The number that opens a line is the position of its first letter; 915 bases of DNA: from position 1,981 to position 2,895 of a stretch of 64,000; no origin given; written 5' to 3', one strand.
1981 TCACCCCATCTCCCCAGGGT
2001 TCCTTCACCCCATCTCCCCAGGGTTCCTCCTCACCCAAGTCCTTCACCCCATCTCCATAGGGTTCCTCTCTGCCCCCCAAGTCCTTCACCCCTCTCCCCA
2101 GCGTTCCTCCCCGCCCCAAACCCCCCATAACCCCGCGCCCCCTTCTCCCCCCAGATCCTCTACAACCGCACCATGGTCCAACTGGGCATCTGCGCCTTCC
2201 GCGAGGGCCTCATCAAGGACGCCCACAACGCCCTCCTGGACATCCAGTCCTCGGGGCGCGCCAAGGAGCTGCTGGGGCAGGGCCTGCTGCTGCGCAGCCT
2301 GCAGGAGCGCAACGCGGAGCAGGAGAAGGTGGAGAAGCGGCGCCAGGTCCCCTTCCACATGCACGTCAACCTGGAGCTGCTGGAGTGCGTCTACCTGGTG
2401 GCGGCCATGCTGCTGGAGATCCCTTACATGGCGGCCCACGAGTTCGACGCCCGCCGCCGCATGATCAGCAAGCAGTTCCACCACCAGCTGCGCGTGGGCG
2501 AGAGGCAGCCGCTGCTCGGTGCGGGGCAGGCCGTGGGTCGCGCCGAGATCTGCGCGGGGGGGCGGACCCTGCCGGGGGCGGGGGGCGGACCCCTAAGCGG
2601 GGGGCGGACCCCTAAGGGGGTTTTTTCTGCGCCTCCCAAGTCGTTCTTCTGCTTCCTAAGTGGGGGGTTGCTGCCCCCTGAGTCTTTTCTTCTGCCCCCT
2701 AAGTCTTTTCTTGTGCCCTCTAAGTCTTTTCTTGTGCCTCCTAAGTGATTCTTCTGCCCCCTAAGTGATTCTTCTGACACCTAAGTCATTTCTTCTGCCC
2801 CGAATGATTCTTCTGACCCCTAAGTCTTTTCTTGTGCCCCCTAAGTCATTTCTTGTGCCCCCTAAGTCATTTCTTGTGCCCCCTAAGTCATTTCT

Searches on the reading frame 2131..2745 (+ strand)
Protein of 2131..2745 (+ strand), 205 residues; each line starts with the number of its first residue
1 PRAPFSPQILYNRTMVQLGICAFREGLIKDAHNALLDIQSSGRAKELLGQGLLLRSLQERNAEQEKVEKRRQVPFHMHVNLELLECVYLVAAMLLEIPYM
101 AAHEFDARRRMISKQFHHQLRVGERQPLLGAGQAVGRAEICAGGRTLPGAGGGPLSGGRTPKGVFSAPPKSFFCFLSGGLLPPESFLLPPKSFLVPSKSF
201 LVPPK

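Call 60: search_protein_families(library=pfam, max_evalue=0.01, proteins=[window:2131-2745:+])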
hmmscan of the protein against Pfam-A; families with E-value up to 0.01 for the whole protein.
window:2131-2745:+ (205 aa): 1 family
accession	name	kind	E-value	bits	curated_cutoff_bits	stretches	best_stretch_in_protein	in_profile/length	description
PF05470.18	eIF-3c_N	-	1.7e-56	192.2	24.2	1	6-107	492-593/593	Eukaryotic translation initiation factor 3 subunit 8 N-terminus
